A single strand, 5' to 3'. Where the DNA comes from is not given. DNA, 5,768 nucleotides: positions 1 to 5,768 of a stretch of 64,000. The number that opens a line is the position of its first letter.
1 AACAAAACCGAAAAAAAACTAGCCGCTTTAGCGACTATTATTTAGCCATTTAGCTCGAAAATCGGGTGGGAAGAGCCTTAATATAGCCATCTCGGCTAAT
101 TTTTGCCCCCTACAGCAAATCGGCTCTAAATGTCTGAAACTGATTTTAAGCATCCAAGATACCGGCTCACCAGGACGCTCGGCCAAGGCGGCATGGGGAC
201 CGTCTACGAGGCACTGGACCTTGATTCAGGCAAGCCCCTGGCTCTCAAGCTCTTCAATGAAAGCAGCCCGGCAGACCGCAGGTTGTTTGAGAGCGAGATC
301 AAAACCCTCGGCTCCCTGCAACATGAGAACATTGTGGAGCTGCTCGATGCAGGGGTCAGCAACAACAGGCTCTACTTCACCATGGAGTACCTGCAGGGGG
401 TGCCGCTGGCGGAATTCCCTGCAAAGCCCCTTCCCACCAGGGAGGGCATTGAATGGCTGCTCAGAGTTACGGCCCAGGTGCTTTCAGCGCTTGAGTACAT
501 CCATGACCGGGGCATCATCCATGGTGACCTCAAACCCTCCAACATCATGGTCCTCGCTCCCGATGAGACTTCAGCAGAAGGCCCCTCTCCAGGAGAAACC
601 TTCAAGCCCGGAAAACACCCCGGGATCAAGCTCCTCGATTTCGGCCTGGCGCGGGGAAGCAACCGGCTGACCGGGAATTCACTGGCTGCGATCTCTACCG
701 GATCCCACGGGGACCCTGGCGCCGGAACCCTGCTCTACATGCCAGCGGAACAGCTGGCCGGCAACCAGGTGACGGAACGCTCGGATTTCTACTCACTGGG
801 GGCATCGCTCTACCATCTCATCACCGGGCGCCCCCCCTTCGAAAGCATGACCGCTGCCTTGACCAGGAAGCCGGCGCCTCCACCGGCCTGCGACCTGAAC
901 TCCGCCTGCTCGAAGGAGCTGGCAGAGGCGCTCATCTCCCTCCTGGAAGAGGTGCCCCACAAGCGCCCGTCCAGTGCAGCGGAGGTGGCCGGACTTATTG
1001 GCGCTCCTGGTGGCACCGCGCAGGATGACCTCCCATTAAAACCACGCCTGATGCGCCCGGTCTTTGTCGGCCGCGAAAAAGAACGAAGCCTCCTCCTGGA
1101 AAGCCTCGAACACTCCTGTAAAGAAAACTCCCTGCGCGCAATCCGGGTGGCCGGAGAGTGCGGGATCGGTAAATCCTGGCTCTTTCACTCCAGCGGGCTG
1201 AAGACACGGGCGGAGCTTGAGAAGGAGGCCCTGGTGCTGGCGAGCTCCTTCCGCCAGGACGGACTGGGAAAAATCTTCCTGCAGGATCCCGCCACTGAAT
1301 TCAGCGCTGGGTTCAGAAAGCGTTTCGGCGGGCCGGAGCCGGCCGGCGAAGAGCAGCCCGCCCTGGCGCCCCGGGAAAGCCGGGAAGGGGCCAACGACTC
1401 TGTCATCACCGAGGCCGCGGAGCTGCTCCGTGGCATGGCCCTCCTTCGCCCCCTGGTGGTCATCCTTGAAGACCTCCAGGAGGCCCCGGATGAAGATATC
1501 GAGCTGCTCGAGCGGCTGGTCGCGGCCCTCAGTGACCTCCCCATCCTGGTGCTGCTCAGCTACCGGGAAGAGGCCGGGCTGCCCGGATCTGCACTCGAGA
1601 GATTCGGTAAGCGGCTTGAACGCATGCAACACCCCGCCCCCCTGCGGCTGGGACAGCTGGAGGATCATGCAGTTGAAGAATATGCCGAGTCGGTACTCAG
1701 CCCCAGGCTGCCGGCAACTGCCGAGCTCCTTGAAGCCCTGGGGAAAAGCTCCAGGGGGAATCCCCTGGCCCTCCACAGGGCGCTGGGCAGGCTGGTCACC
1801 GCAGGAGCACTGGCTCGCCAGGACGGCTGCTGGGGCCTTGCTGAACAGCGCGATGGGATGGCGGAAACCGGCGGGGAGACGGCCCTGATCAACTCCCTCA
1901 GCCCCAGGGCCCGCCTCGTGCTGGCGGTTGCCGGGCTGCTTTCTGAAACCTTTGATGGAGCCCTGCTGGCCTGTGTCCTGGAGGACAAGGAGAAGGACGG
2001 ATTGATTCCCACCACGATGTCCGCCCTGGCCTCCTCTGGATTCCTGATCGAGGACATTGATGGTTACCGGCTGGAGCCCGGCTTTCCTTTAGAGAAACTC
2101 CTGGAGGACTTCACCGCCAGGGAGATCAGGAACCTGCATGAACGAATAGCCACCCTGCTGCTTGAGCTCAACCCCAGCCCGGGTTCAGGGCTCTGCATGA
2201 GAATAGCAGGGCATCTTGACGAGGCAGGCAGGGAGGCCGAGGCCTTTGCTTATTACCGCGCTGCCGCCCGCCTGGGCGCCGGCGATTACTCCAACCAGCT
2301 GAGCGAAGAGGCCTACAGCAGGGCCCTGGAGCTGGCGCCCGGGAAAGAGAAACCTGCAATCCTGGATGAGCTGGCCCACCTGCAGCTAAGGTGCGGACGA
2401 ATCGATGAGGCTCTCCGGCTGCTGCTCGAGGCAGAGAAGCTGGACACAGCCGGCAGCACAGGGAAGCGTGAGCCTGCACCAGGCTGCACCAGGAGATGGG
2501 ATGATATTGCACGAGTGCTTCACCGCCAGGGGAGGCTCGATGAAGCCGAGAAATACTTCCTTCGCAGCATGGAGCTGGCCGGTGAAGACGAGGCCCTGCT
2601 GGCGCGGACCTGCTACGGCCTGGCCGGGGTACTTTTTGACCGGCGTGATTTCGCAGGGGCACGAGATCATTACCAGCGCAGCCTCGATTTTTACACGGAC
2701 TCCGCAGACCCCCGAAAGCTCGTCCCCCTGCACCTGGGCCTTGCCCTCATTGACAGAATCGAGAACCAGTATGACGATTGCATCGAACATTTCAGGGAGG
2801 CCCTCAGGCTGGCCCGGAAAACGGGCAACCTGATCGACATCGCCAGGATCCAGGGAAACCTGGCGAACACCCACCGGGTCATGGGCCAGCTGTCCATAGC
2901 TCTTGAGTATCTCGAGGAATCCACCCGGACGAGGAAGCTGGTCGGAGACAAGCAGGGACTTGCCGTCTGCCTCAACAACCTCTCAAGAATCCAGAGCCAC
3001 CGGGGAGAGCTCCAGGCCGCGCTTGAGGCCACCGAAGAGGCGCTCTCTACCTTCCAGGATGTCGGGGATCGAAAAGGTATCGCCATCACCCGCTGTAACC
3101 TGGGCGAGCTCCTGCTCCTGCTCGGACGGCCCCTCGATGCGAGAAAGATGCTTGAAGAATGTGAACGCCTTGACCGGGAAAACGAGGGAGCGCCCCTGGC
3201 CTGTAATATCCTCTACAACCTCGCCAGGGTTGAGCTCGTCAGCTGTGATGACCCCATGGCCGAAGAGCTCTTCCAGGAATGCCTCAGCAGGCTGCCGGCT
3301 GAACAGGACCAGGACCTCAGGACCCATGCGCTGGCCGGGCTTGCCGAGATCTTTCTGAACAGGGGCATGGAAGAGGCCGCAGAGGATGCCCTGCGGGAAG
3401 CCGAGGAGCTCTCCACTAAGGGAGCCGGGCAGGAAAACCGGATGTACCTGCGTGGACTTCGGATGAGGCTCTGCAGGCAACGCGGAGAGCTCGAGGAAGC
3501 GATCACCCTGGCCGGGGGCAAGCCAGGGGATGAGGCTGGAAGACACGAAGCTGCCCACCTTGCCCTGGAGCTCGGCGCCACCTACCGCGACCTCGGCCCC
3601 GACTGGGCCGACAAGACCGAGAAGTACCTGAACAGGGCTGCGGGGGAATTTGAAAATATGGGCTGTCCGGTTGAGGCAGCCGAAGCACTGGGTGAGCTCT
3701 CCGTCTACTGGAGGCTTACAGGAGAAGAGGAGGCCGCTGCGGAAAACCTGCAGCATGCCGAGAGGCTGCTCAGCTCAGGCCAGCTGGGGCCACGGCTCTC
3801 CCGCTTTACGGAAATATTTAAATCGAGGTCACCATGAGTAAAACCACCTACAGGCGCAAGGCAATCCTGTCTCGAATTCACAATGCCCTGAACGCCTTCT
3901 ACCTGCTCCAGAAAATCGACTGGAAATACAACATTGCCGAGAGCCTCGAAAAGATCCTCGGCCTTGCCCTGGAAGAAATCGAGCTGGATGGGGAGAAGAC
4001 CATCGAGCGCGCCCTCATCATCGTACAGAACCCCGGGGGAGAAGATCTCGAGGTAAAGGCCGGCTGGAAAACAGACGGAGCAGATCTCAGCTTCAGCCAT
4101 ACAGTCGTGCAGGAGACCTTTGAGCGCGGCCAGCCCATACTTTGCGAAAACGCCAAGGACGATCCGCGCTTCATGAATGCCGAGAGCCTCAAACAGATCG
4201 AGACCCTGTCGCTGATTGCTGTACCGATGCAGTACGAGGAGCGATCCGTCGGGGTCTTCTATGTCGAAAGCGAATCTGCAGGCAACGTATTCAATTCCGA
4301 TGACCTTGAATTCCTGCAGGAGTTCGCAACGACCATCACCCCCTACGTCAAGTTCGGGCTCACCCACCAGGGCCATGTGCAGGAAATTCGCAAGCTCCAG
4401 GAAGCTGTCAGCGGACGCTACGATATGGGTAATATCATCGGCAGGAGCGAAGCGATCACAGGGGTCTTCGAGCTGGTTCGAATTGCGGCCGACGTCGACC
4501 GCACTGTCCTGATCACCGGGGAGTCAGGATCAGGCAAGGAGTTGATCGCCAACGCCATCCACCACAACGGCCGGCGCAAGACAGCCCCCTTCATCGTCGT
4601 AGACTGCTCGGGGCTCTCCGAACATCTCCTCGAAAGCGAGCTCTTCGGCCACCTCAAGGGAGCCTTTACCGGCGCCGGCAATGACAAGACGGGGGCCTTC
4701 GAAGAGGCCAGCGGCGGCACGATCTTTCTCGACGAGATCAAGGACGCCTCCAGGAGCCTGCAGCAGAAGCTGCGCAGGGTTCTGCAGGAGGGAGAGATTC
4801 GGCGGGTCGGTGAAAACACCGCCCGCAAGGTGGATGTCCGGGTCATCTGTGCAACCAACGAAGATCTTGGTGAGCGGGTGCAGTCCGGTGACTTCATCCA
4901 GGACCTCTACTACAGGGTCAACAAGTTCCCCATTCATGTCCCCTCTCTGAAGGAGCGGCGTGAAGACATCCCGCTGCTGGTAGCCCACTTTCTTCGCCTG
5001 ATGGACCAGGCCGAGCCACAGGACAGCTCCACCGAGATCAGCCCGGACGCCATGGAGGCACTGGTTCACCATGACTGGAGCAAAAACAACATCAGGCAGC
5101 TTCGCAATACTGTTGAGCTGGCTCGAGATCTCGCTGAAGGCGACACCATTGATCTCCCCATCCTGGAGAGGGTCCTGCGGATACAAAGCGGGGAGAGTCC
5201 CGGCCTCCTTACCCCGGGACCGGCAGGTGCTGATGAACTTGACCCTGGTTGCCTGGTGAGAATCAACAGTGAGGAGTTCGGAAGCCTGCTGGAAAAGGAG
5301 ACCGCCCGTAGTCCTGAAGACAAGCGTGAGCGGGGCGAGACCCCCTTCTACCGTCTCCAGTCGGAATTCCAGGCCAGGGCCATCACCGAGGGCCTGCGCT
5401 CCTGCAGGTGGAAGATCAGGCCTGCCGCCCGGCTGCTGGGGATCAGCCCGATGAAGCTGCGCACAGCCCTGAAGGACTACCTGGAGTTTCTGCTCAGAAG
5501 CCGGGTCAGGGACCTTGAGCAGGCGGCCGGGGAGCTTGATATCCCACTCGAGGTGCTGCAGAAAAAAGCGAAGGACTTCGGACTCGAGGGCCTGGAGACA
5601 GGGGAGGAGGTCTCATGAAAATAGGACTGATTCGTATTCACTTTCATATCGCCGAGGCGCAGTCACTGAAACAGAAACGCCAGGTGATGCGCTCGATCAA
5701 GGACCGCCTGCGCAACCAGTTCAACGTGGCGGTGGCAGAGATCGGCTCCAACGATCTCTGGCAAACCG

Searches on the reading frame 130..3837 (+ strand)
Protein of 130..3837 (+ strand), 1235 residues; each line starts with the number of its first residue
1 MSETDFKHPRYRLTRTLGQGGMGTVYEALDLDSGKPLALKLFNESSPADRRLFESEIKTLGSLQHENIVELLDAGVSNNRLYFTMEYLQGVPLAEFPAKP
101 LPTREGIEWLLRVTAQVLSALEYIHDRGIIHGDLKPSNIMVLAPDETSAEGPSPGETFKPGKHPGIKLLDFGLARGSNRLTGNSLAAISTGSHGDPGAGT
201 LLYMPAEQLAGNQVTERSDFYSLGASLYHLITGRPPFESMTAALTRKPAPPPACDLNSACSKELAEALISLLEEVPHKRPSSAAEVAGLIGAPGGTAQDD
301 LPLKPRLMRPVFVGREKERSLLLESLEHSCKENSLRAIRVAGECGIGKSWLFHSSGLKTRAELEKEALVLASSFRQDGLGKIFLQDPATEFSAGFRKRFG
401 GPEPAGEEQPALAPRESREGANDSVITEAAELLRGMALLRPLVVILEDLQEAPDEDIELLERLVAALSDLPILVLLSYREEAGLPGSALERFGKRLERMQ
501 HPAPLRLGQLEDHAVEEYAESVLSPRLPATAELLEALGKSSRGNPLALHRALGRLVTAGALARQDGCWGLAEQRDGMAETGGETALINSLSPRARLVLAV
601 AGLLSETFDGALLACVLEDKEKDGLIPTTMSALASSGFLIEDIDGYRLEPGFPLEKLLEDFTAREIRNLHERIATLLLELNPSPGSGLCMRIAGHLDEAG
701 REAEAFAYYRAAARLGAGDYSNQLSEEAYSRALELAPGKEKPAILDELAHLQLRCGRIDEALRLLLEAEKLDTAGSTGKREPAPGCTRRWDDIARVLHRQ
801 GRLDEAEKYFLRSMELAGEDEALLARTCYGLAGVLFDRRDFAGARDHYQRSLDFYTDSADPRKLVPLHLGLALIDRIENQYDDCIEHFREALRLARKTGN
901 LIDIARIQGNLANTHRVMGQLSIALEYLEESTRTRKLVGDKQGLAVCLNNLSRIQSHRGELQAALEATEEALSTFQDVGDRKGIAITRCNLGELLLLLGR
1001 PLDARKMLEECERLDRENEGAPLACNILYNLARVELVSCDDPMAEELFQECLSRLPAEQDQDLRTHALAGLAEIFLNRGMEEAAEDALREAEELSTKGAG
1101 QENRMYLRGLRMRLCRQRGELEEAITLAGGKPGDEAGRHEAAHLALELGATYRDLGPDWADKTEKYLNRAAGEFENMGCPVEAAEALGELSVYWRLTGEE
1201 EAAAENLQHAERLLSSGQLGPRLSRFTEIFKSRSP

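Call 57: search_protein_families(library=pfam, proteins=[window:130-3837:+], max_evalue=0.00001)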
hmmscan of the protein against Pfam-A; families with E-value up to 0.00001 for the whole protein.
window:130-3837:+ (1235 aa): 10 families
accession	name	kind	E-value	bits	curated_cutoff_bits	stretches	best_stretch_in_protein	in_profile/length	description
PF00069.31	Pkinase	-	1.1e-42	146.7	31.7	1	11-282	1-254/263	Protein kinase domain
PF13424.12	TPR_12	-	5.7e-34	116.6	30.1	4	792-856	8-76/77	Tetratricopeptide repeat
PF07714.23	PK_Tyr_Ser-Thr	-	4e-27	95.6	23.1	1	13-281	3-250/258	Protein tyrosine and serine/threonine kinase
PF07719.23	TPR_2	-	8.8e-24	82.1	27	0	790-818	4-32/34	Tetratricopeptide repeat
PF00515.34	TPR_1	-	2.5e-17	62.3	27.8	0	878-895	14-31/34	Tetratricopeptide repeat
PF13181.12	TPR_8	-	7.7e-15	54.2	25.7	0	790-818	4-32/34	Tetratricopeptide repeat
PF17874.7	TPR_MalT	-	8.5e-15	55.3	45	2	956-1127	12-183/336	MalT-like TPR region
PF13374.12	TPR_10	-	3.1e-12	46.5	27.5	0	792-816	7-31/42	Tetratricopeptide repeat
PF13191.12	AAA_16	-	3.7e-11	44.3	32.6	1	312-474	2-166/167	AAA ATPase domain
PF13428.12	TPR_14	-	1.3e-07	32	23.5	0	789-825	3-39/44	Tetratricopeptide repeat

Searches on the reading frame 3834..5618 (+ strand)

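Call 57: search_protein_families(library=pfam, proteins=[window:3834-5618:+], max_evalue=0.00001)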
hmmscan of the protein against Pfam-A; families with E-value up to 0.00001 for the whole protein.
window:3834-5618:+ (594 aa): 9 families
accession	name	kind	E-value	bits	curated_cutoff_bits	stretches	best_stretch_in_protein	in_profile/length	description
PF00158.32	Sigma54_activat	-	1.6e-64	217.1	20.2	1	201-368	1-168/168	Sigma-54 interaction domain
PF14532.12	Sigma54_activ_2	-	2.4e-22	80.1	25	1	202-372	1-138/138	Sigma-54 interaction domain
PF25601.1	AAA_lid_14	-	4.2e-17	62.2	27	1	373-452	1-78/87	AAA+ ATPase lid domain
PF13185.12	GAF_2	-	1.2e-11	45.4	28.6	1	36-169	2-132/136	GAF domain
PF01590.32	GAF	-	1.3e-11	45.6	22.4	1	59-168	21-129/133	GAF domain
PF02954.25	HTH_8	-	5.7e-08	32.8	22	1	511-549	4-42/42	Bacterial regulatory protein, Fis family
PF07724.20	AAA_2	-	1.2e-07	32.4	27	1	225-342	6-124/166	AAA domain (Cdc48 subfamily)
PF01078.27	Mg_chelatase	-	1.7e-07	31.3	20.3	0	279-342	91-157/207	Magnesium chelatase, subunit ChlI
PF07728.20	AAA_5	-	1.3e-06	28.9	22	1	225-344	2-124/139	AAA domain (dynein-related subfamily)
